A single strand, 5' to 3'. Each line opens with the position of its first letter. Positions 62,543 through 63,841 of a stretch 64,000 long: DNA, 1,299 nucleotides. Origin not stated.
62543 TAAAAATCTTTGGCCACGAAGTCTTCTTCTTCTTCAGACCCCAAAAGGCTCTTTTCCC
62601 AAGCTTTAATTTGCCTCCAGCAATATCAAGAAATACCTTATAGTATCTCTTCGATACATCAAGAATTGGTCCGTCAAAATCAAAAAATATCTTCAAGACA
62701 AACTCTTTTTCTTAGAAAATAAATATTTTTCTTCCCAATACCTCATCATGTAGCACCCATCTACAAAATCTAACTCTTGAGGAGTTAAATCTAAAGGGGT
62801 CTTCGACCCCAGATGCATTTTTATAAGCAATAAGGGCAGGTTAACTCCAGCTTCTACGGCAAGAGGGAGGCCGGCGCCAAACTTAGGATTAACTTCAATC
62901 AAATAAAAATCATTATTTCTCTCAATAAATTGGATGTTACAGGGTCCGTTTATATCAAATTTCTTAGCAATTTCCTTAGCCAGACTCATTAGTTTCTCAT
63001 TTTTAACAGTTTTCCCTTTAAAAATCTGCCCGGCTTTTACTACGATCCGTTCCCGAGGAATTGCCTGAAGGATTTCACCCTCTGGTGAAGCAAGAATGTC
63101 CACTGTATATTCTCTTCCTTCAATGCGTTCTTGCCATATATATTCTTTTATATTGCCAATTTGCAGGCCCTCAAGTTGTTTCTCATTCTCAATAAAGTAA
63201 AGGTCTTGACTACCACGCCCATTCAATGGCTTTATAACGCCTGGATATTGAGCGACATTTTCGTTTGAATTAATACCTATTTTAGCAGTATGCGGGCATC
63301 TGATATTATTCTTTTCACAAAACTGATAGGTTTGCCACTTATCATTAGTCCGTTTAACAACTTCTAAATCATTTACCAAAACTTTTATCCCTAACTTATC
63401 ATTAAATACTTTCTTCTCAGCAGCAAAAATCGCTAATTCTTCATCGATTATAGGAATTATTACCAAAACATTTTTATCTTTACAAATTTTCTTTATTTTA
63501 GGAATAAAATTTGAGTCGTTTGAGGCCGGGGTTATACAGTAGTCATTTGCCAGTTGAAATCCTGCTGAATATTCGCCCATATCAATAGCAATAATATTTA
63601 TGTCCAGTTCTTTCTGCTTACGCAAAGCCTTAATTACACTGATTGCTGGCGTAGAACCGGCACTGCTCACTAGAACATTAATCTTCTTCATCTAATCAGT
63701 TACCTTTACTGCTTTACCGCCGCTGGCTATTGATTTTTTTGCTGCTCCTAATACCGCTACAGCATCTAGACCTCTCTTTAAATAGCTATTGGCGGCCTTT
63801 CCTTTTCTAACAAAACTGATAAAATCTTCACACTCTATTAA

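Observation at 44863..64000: About 19 kb cell-surface glycan cluster with carbamoyltransferase, ATP-grasp, plant-type GDP-mannose 3,5-epimerase, B12-rSAM and methyltransferase tailoring genes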

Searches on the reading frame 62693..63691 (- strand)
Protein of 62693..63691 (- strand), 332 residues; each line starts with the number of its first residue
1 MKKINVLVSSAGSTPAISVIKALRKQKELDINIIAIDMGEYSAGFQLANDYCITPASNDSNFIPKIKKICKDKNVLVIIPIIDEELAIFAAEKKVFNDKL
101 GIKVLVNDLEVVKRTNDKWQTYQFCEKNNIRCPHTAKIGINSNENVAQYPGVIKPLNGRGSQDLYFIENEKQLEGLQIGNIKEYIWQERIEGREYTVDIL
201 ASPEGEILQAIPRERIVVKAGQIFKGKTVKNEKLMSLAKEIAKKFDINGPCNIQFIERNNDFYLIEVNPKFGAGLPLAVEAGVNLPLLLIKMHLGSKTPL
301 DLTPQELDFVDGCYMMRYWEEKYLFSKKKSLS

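Call 5: search_protein_families(library=pfam, proteins=[window:62693-63691:-])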
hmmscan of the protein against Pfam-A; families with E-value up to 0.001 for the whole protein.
window:62693-63691:- (332 aa): 5 families
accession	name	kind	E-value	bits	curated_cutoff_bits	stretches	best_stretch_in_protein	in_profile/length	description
PF15632.11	ATPgrasp_Ter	-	2.7e-23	82.6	29.1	1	182-298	3-113/131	ATP-grasp in the biosynthetic pathway with Ter operon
PF02655.19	ATP-grasp_3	-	8.1e-23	81.7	23.2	1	116-273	2-159/160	ATP-grasp domain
PF21360.3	PylC-like_N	-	6.5e-15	55.5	27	1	6-104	1-95/96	PylC-like, N-terminal domain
PF02786.22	CPSase_L_D2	-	3.5e-07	30.4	19.8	1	230-300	137-208/211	Carbamoyl-phosphate synthase L chain, ATP binding domain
PF13535.11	ATP-grasp_4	-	4.5e-07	30.1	27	1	148-275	2-156/160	ATP-grasp domain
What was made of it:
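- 62693..63691 (-): ATP-grasp ligase (ATP-grasp_3 / PylC-like_N; 'CPS-like' PRK12767 type), substrate unknown. Pfam, call 5.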

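Call 7: search_protein_families(library=ncbifam, proteins=[window:62693-63691:-])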
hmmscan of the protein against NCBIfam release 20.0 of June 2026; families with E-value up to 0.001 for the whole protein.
window:62693-63691:- (332 aa): 18 families
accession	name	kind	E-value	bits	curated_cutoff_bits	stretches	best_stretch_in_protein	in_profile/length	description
NF009405.0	PRK12767.1-4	equivalog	1.5e-69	234.4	390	1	5-323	2-314/320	carbamoyl phosphate synthase-like protein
NF009402.0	PRK12767.1-1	equivalog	9.1e-56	189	218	1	3-324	2-323/329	carbamoyl phosphate synthase-like protein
NF009406.0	PRK12767.1-5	equivalog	9.2e-51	172.8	271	1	3-320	2-316/327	carbamoyl phosphate synthase-like protein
NF009403.0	PRK12767.1-2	equivalog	1.9e-50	172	286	2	16-245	11-239/342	carbamoyl phosphate synthase-like protein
NF009404.0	PRK12767.1-3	equivalog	1.3e-38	132.8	316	1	5-297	2-310/344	carbamoyl phosphate synthase-like protein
NF005315.0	PRK06849.1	equivalog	4.8e-21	75.2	406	1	54-277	56-282/389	hypothetical protein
NF053643.1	Ddl_archaea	equivalog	6.3e-20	71.4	500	1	27-295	19-297/367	putative pseudomurein biosynthesis ATP-grasp protein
TIGR03909.1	pyrrolys_PylC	equivalog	2.8e-11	42.7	248.3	1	69-293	56-277/374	3-methylornithine--L-lysine ligase PylC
TIGR01369.1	CPSaseII_lrg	equivalog_domain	5.4e-10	37.6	1027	1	98-296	650-867/1052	carbamoyl-phosphate synthase (glutamine-hydrolyzing) large subunit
NF011169.0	PRK14571.1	equivalog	2.1e-08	33.9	404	1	59-228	41-212/300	D-alanyl-alanine synthetase A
NF003671.0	PRK05294.1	equivalog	2.1e-08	32.3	599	1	231-280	798-847/1058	carbamoyl-phosphate synthase large subunit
NF002563.0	PRK02186.1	subfamily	6.5e-08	31.3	625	1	108-305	98-314/890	argininosuccinate lyase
NF040722.1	MfnD_Meth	equivalog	1.5e-07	31.2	400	1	34-290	39-269/288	tyramine--L-glutamate ligase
NF002378.0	PRK01372.1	subfamily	1.1e-06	27.6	243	1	117-269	100-269/305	D-alanine--D-alanine ligase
TIGR00768.1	rimK_fam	subfamily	8e-06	25.4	143.4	1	70-270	44-254/276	RimK family alpha-L-glutamate ligase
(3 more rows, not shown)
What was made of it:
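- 62693..63691 (-): NCBIfam hits are below cut-offs (call 7).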

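Call 17: search_solved_structures(query=window:62693-63691:-, max_evalue=0.001)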
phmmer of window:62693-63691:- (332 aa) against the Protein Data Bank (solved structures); distinct sequences matched with E-value up to 0.001: 6.
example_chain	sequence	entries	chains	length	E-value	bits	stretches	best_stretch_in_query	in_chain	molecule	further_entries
2pn1_A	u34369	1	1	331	1.4e-28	103.1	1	2-318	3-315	Carbamoylphosphate synthase large subunit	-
5dot_A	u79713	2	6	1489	6.6e-07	31.9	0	232-295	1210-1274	Carbamoyl-phosphate synthase [ammonia], mitochondrial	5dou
6uel_A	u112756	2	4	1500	6.8e-07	31.9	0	232-295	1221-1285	Carbamoyl-phosphate synthase [ammonia], mitochondrial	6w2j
1ce8_A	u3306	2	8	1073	2e-05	27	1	237-289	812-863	PROTEIN (CARBAMOYL-PHOSPHATE SYNTHASE) | carbamoyl phosphate synthetase large chain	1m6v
1bxr_A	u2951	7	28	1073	2.1e-05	27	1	237-289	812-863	CARBAMOYL-PHOSPHATE SYNTHASE | CARBAMOYL PHOSPHATE SYNTHETASE: LARGE SUBUNIT | CARBAMOYL PHOSPHATE SYNTHETASE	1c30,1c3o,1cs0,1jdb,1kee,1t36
1a9x_A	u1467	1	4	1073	2.8e-05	26.5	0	238-289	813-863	CARBAMOYL PHOSPHATE SYNTHETASE (LARGE CHAIN)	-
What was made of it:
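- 62693..63691 (-): PDB best hit 2pn1, E 1.4e-28 (call 17).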

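Call 44: find_encoding_contigs(protein=window:62693-63691:-, flank=10000, max_places=4)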
Protein window:62693-63691:- (332 aa): 6 contigs read that carry it; 4 places shown.
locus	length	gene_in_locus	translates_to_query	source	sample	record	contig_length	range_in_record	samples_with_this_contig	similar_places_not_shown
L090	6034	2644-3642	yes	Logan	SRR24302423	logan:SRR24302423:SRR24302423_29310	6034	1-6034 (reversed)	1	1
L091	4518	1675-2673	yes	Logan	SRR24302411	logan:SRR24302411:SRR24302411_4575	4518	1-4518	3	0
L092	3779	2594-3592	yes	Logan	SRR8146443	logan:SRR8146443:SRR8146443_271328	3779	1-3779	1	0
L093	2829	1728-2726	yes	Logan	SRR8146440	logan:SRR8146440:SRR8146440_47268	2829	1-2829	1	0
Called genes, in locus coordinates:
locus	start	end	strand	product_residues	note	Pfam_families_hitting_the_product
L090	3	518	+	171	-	?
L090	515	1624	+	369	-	PF00266:Aminotran_5 (weak), PF01041:DegT_DnrJ_EryC1, PF01053:Cys_Met_Meta_PP (weak), PF01212:Beta_elim_lyase (weak)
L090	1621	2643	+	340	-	PF01408:GFO_IDH_MocA, PF22725:GFO_IDH_MocA_C3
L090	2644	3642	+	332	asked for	PF21360:PylC-like_N, PF02655:ATP-grasp_3, PF13535:ATP-grasp_4 (faint), PF15632:ATPgrasp_Ter, PF02786:CPSase_L_D2 (weak)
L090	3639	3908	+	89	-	-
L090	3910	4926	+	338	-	PF00535:Glycos_transf_2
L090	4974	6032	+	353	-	?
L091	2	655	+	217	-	?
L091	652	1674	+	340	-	PF01408:GFO_IDH_MocA, PF22725:GFO_IDH_MocA_C3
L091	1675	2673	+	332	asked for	PF21360:PylC-like_N, PF02655:ATP-grasp_3, PF13535:ATP-grasp_4 (faint), PF15632:ATPgrasp_Ter, PF02786:CPSase_L_D2 (weak)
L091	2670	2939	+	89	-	-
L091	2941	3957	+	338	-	PF00535:Glycos_transf_2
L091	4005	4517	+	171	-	?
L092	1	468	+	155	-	?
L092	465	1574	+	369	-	PF00266:Aminotran_5 (weak), PF01041:DegT_DnrJ_EryC1, PF01053:Cys_Met_Meta_PP (weak), PF01212:Beta_elim_lyase (weak)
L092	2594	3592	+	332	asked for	PF21360:PylC-like_N, PF02655:ATP-grasp_3, PF13535:ATP-grasp_4 (faint), PF15632:ATPgrasp_Ter, PF02786:CPSase_L_D2 (weak)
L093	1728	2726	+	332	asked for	PF21360:PylC-like_N, PF02655:ATP-grasp_3, PF13535:ATP-grasp_4 (faint), PF15632:ATPgrasp_Ter, PF02786:CPSase_L_D2 (weak)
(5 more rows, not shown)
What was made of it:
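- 62427..62696 (-): Remnant of a HAD_2 hydrolase (89 aa). It keeps motif I (DFDG) and the C-terminus. About 119 central residues are deleted in frame, and the motif IV match (GDTEIDI) lies in the deleted stretch. The same 89-aa ORF occurs in other samples (call 44).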

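Call 57: search_protein_families(library=ncbifam, proteins=[L090:515-1624:+, L090:1621-2643:+, L090:3-518:+], max_evalue=1e-8)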
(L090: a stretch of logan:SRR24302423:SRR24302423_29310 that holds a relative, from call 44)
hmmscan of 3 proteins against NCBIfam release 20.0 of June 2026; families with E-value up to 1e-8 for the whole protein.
L090:515-1624:+ (369 aa): 8 families
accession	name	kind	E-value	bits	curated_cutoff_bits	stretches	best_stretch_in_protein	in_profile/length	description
TIGR03588.1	PseC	equivalog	2.9e-81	273.3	423.5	1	12-363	7-378/380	UDP-4-amino-4,6-dideoxy-N-acetyl-beta-L-altrosamine transaminase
NF008687.0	PRK11706.1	equivalog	4.4e-74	249.5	375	1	20-365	15-374/375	dTDP-4-amino-4,6-dideoxygalactose transaminase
TIGR04181.1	NHT_00031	hypoth_equivalog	5.1e-67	226.3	420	1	29-344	22-357/359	LegC family aminotransferase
NF008658.2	PRK11658.1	equivalog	2.6e-63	213.9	631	1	15-363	13-375/379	UDP-4-amino-4-deoxy-L-arabinose aminotransferase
TIGR02379.1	ECA_wecE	subfamily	9.2e-63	212.2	434.85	1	37-365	33-375/376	dTDP-4-amino-4,6-dideoxy-D-glucose transaminase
TIGR04427.1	PLP_DesI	equivalog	2.3e-55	188.3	650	1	21-361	37-379/390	dTDP-4-dehydro-6-deoxyglucose aminotransferase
NF011936.0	PRK15407.1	equivalog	2.5e-53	181.4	423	1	15-214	46-251/440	lipopolysaccharide biosynthesis protein RfbH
NF006569.0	PRK09082.1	subfamily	7.2e-09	35.2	420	1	38-157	78-203/386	methionine aminotransferase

L090:1621-2643:+ (340 aa): 9 families
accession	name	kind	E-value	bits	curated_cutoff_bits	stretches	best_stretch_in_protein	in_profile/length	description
NF040723.1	UDP-GlcNAcDh_Arch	equivalog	3.7e-43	148.2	450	1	2-259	1-254/302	UDP-N-acetylglucosamine 3-dehydrogenase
TIGR04380.1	myo_inos_iolG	equivalog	1e-28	100.2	355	1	1-308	1-319/330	inositol 2-dehydrogenase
NF008607.0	PRK11579.1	subfamily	2.7e-20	72.6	330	1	2-152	5-153/346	oxidoreductase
NF058563.1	BT_2159_fam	equivalog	7.2e-16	58.1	650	1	2-115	1-114/350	disaccharide 3-dehydrogenase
NF052679.1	InsChiInosDhIolG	equivalog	1.4e-14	53.9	540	1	2-181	3-187/343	bifunctional inositol 2-dehydrogenase/D-chiro-inositol 1-dehydrogenase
NF007574.0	PRK10206.1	equivalog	6.3e-14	51.8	352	1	39-122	41-124/345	oxidoreductase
NF052479.1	LevoglcsnDh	equivalog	1.8e-13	50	650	1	29-146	39-156/386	levoglucosan dehydrogenase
NF058561.1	BT_2158_fam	equivalog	4.9e-13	48.5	750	1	4-145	38-178/487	glycoside 3-dehydrogenase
NF041392.1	XylDh_Gfo6_Halo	equivalog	1.7e-11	43.5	350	1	2-152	17-171/350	D-xylose 1-dehydrogenase Gfo6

L090:3-518:+ (171 aa): 5 families
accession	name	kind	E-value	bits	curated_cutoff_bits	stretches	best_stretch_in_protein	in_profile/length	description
TIGR01181.1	dTDP_gluc_dehyt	equivalog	1.3e-15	57.3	365.1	1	3-167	165-319/321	dTDP-glucose 4,6-dehydratase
TIGR01179.1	galE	equivalog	5.1e-15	55.1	262.3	1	55-164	222-330/332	UDP-glucose 4-epimerase GalE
NF007582.0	PRK10217.1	equivalog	1.8e-10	40.4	698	1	3-164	174-336/355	dTDP-glucose 4,6-dehydratase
NF007490.0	PRK10084.1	subfamily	4.4e-10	39.1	649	1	6-166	184-341/361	dTDP-glucose 4,6-dehydratase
NF007956.0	PRK10675.1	subfamily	4.1e-09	36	394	1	54-163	226-333/338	UDP-glucose 4-epimerase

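Call 69: find_homologous_proteins(query=window:62693-63691:-, max_evalue=1e-20)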
Query window:62693-63691:- (332 aa): 91 proteins with E <= 1e-20 among 2493 candidates.
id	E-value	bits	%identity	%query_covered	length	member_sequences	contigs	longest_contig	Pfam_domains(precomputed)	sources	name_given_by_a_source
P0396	1.1e-149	516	72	99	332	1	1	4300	PF13535.12,PF15632.12,PF02786.23,PF08443.17,PF02655.20,PF21360.4,PF07478.19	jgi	-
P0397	9.1e-141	487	68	99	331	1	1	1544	PF13535.12,PF15632.12,PF02786.23,PF08443.17,PF02655.20,PF21360.4,PF07478.19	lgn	-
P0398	5.9e-140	484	67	99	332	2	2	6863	PF13535.12,PF15632.12,PF02786.23,PF02655.20,PF21360.4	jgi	-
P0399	1.2e-134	467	64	99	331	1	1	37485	PF13535.12,PF15632.12,PF02786.23,PF02655.20,PF21360.4,PF07478.19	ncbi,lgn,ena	-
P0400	5.7e-122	425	62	97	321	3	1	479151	PF13535.12,PF15632.12,PF02786.23,PF02655.20,PF21360.4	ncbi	-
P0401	2.5e-121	423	60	97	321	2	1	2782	PF13535.12,PF15632.12,PF02786.23,PF02655.20,PF21360.4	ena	-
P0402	9.3e-120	418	63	98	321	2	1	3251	PF13535.12,PF15632.12,PF02786.23,PF02655.20,PF21360.4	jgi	-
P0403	2.6e-115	403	59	97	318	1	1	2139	PF13535.12,PF15632.12,PF02786.23,PF02655.20,PF21360.4,PF07478.19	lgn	-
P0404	6.0e-115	402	60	98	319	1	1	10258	PF13535.12,PF15632.12,PF02786.23,PF02655.20,PF21360.4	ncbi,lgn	-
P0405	3.9e-113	396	58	98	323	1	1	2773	PF13535.12,PF15632.12,PF02786.23,PF02655.20,PF21360.4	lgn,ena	-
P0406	8.8e-111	388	57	99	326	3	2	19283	PF13535.12,PF15632.12,PF02786.23,PF02655.20,PF21360.4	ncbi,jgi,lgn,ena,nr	ncbi:MAG: hypothetical protein DRP68_02235 [Candidatus Omnitrophota bacterium]|nr:MAG: hypothetical 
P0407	3.5e-99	350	56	98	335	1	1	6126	PF13535.12,PF15632.12,PF02786.23,PF02655.20,PF21360.4,PF07478.19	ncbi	-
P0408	2.2e-97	344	52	98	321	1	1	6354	PF13535.12,PF15632.12,PF02786.23,PF02655.20,PF21360.4,PF07478.19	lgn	-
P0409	7.0e-95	336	51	99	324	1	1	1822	PF13535.12,PF15632.12,PF02786.23,PF02655.20,PF21360.4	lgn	-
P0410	1.1e-93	332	52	97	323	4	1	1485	PF13535.12,PF15632.12,PF02786.23,PF02655.20,PF21360.4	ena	-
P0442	3.6e-57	212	40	98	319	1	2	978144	PF13535.12,PF15632.12,PF02655.20,PF21360.4,PF07478.19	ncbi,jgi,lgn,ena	-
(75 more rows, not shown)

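Call 70: find_encoding_contigs(protein=P0400, flank=7000, max_places=1)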
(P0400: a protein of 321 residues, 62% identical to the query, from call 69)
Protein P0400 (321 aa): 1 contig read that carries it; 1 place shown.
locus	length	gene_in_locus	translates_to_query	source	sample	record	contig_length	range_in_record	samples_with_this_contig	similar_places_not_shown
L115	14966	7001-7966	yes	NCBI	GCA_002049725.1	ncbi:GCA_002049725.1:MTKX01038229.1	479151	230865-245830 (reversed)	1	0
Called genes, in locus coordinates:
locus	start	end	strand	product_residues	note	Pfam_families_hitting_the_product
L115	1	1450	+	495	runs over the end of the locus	PF02310:B12-binding (weak), PF04055:Radical_SAM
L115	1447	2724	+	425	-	PF01943:Polysacc_synt (weak), PF13440:Polysacc_synt_3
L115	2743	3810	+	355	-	PF01073:3Beta_HSD, PF01370:Epimerase, PF02719:Polysacc_synt_2, PF04321:RmlD_sub_bind, PF07993:NAD_binding_4 (weak), PF16363:GDP_Man_Dehyd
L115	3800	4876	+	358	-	PF01073:3Beta_HSD (weak), PF01370:Epimerase, PF07993:NAD_binding_4, PF16363:GDP_Man_Dehyd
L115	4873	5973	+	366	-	PF01041:DegT_DnrJ_EryC1, PF01053:Cys_Met_Meta_PP (weak), PF00266:Aminotran_5 (faint), PF00155:Aminotran_1_2 (weak)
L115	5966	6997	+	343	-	PF01408:GFO_IDH_MocA, PF22725:GFO_IDH_MocA_C3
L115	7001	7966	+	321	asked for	PF21360:PylC-like_N, PF02655:ATP-grasp_3, PF13535:ATP-grasp_4 (faint), PF15632:ATPgrasp_Ter, PF02786:CPSase_L_D2 (weak)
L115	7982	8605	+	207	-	PF00702:Hydrolase (weak), PF13419:HAD_2, PF13242:Hydrolase_like (weak)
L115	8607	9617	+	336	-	PF00535:Glycos_transf_2, PF13641:Glyco_tranf_2_3 (weak)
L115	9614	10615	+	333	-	PF01073:3Beta_HSD, PF01370:Epimerase, PF02719:Polysacc_synt_2, PF04321:RmlD_sub_bind, PF05368:NmrA (weak), PF13460:NAD_binding_10, PF16363:GDP_Man_Dehyd, PF07993:NAD_binding_4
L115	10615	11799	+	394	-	PF00534:Glycos_transf_1, PF13692:Glyco_trans_1_4, PF13524:Glyco_trans_1_2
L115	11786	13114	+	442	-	PF01210:NAD_Gly3P_dh_N (faint), PF03446:NAD_binding_2 (faint), PF03721:UDPG_MGDP_dh_N, PF00984:UDPG_MGDP_dh, PF03720:UDPG_MGDP_dh_C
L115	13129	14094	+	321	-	PF01073:3Beta_HSD, PF01370:Epimerase, PF07993:NAD_binding_4 (faint), PF16363:GDP_Man_Dehyd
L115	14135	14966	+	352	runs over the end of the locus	PF13641:Glyco_tranf_2_3, PF00535:Glycos_transf_2, PF13632:Glyco_trans_2_3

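Call 71: find_encoding_contigs(protein=P0399, flank=7000, max_places=1)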
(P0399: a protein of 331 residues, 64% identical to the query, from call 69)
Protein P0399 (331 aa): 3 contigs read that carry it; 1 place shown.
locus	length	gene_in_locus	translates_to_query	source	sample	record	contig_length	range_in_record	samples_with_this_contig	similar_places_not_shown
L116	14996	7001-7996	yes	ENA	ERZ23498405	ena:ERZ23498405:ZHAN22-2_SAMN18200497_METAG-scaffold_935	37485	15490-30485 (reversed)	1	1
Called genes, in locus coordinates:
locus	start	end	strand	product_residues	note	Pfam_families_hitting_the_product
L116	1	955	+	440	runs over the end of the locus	PF01943:Polysacc_synt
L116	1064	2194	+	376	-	PF01637:ATPase_2 (faint), PF13173:AAA_14, PF13635:DUF4143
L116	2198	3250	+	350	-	PF01073:3Beta_HSD, PF01370:Epimerase, PF02719:Polysacc_synt_2, PF04321:RmlD_sub_bind, PF07993:NAD_binding_4, PF16363:GDP_Man_Dehyd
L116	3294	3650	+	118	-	PF05635:23S_rRNA_IVP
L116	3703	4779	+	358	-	PF01073:3Beta_HSD, PF01370:Epimerase, PF02719:Polysacc_synt_2, PF07993:NAD_binding_4, PF16363:GDP_Man_Dehyd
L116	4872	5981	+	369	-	PF00155:Aminotran_1_2 (weak), PF00266:Aminotran_5 (weak), PF01041:DegT_DnrJ_EryC1, PF01053:Cys_Met_Meta_PP (weak), PF01212:Beta_elim_lyase (weak)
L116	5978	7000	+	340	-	PF01408:GFO_IDH_MocA, PF03447:NAD_binding_3 (weak), PF02894:GFO_IDH_MocA_C (weak), PF22725:GFO_IDH_MocA_C3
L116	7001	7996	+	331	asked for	PF21360:PylC-like_N, PF02655:ATP-grasp_3, PF07478:Dala_Dala_lig_C (faint), PF02786:CPSase_L_D2, PF13535:ATP-grasp_4 (weak), PF15632:ATPgrasp_Ter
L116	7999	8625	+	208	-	PF00702:Hydrolase, PF13419:HAD_2, PF13242:Hydrolase_like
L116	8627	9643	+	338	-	PF00535:Glycos_transf_2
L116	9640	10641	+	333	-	PF01073:3Beta_HSD, PF01370:Epimerase, PF02719:Polysacc_synt_2, PF04321:RmlD_sub_bind, PF13460:NAD_binding_10, PF16363:GDP_Man_Dehyd, PF07993:NAD_binding_4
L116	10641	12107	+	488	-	PF02310:B12-binding, PF04055:Radical_SAM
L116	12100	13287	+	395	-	PF00534:Glycos_transf_1, PF13524:Glyco_trans_1_2, PF13692:Glyco_trans_1_4, PF20706:GT4-conflict (weak)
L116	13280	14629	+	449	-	PF01210:NAD_Gly3P_dh_N (faint), PF03446:NAD_binding_2 (faint), PF03721:UDPG_MGDP_dh_N, PF03807:F420_oxidored (faint), PF00984:UDPG_MGDP_dh, PF03720:UDPG_MGDP_dh_C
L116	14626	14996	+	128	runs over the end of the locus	PF05635:23S_rRNA_IVP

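Call 72: find_encoding_contigs(protein=P0442, flank=7000, max_places=1)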
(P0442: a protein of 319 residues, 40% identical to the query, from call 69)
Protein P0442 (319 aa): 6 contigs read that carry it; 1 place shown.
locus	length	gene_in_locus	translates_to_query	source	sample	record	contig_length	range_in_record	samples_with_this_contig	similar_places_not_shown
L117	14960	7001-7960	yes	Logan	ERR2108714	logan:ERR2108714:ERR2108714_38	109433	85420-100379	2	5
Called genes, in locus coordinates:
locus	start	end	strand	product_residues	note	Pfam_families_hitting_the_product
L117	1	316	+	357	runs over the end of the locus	PF00534:Glycos_transf_1, PF13692:Glyco_trans_1_4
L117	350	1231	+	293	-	PF01209:Ubie_methyltran, PF13489:Methyltransf_23, PF13847:Methyltransf_31, PF08241:Methyltransf_11, PF08242:Methyltransf_12, PF13649:Methyltransf_25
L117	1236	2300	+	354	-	PF00534:Glycos_transf_1, PF13692:Glyco_trans_1_4, PF13524:Glyco_trans_1_2 (weak)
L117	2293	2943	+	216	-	PF01209:Ubie_methyltran, PF13489:Methyltransf_23, PF03141:Methyltransf_29, PF05175:MTS, PF07021:MetW, PF13847:Methyltransf_31, PF08241:Methyltransf_11, PF08242:Methyltransf_12, +2 more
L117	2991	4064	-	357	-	PF01073:3Beta_HSD, PF01370:Epimerase, PF02719:Polysacc_synt_2 (weak), PF08659:KR (faint), PF16363:GDP_Man_Dehyd, PF07993:NAD_binding_4 (weak)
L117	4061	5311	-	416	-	PF08421:Methyltransf_13, PF13489:Methyltransf_23, PF08241:Methyltransf_11 (weak), PF08242:Methyltransf_12 (weak), PF08484:Methyltransf_14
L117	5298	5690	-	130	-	PF05523:FdtA, PF14667:Polysacc_synt_C (weak), PF07883:Cupin_2 (weak)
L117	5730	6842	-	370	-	PF01041:DegT_DnrJ_EryC1, PF00266:Aminotran_5 (weak)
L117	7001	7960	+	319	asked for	PF21360:PylC-like_N, PF07478:Dala_Dala_lig_C (faint), PF02655:ATP-grasp_3, PF13535:ATP-grasp_4 (faint), PF15632:ATPgrasp_Ter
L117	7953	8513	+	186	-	PF00702:Hydrolase (weak), PF13419:HAD_2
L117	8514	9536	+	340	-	PF04321:RmlD_sub_bind, PF01073:3Beta_HSD, PF01370:Epimerase, PF02719:Polysacc_synt_2, PF07993:NAD_binding_4, PF13460:NAD_binding_10, PF16363:GDP_Man_Dehyd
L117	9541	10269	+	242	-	PF13489:Methyltransf_23, PF05401:NodS (weak), PF13847:Methyltransf_31 (weak), PF08241:Methyltransf_11, PF08242:Methyltransf_12, PF13649:Methyltransf_25 (weak)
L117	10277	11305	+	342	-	PF13524:Glyco_trans_1_2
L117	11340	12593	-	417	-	PF01943:Polysacc_synt, PF13440:Polysacc_synt_3 (weak)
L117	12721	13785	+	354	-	PF01370:Epimerase, PF04321:RmlD_sub_bind (weak), PF16363:GDP_Man_Dehyd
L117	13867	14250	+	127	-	-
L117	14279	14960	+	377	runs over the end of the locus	PF00155:Aminotran_1_2 (weak), PF00266:Aminotran_5 (weak), PF01041:DegT_DnrJ_EryC1, PF01212:Beta_elim_lyase (weak)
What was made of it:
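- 62693..63691 (-): It is followed by a HAD hydrolase in L115, L116 and L117 (calls 70-72).
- ATP-grasp+HAD pair: calls 70-72.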
